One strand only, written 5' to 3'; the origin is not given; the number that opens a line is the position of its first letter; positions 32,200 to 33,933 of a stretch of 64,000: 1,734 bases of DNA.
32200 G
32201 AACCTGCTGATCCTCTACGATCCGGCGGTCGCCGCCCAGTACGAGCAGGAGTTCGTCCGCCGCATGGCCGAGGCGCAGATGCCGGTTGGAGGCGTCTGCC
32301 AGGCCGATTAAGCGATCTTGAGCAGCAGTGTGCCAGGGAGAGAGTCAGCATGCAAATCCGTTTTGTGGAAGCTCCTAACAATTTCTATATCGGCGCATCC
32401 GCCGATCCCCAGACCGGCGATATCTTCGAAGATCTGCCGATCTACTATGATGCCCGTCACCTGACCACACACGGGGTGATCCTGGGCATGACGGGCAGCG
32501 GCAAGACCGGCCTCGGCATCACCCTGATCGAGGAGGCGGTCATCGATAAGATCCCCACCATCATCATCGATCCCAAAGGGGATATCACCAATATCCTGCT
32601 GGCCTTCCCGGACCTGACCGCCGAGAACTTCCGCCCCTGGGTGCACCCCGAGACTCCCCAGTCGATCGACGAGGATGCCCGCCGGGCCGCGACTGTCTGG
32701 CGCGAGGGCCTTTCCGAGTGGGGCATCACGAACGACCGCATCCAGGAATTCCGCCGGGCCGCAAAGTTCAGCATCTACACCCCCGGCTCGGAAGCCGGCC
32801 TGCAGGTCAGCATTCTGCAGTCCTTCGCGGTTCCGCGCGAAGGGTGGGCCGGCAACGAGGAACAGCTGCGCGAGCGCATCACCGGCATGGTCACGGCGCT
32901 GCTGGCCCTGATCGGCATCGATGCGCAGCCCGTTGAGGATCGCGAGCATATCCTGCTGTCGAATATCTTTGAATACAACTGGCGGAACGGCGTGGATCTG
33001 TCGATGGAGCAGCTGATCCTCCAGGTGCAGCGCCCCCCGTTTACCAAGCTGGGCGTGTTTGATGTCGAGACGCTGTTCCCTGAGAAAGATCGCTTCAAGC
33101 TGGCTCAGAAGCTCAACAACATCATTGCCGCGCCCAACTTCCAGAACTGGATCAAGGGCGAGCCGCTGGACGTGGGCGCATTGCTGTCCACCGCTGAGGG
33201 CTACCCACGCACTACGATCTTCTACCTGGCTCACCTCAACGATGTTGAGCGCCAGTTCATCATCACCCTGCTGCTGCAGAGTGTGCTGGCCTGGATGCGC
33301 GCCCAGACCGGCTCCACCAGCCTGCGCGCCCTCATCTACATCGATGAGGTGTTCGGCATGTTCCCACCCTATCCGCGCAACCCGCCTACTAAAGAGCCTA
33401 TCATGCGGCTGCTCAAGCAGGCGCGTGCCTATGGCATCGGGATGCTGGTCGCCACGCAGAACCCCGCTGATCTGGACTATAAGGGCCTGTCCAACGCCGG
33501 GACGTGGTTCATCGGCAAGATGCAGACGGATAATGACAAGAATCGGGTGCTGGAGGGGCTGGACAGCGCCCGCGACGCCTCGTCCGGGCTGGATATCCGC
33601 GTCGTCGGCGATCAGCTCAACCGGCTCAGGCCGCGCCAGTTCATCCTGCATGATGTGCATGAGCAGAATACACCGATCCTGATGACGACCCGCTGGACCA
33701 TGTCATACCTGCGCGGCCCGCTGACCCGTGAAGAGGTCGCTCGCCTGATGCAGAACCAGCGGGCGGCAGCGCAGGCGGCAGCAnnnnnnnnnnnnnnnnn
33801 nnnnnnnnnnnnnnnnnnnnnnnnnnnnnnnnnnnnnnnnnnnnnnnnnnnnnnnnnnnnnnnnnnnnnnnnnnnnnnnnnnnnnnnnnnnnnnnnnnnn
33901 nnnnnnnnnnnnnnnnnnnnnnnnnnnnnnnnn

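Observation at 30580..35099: Terminator-bracketed three-gene operon: small acidic protein, membrane-anchored double-HKD PLD enzyme, 896-aa HerA/FtsK-type ATPase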

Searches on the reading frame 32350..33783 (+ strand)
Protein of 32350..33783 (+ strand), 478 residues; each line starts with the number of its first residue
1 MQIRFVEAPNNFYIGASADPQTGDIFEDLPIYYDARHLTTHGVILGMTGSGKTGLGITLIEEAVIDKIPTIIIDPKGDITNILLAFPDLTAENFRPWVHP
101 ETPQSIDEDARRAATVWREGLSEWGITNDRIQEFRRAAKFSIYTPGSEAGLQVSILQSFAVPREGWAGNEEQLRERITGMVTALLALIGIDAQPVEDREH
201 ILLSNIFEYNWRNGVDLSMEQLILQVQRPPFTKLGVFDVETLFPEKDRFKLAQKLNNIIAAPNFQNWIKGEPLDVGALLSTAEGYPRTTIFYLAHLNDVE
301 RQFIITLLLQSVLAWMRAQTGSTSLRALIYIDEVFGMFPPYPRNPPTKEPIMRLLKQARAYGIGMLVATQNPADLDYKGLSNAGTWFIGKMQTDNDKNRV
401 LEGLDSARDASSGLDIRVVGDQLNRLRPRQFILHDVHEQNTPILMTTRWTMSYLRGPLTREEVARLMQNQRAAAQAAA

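Call 88: search_protein_families(library=phrogs, proteins=[window:32350-33783:+], max_evalue=0.001)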
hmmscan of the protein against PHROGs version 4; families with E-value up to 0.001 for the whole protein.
window:32350-33783:+ (478 aa): 2 families
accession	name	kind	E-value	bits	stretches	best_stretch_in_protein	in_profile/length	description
phrog_7035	-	unknown function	2e-15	57.2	2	317-408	483-568/969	-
phrog_2666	-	head and packaging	4.3e-12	46.5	1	327-422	423-506/555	terminase large subunit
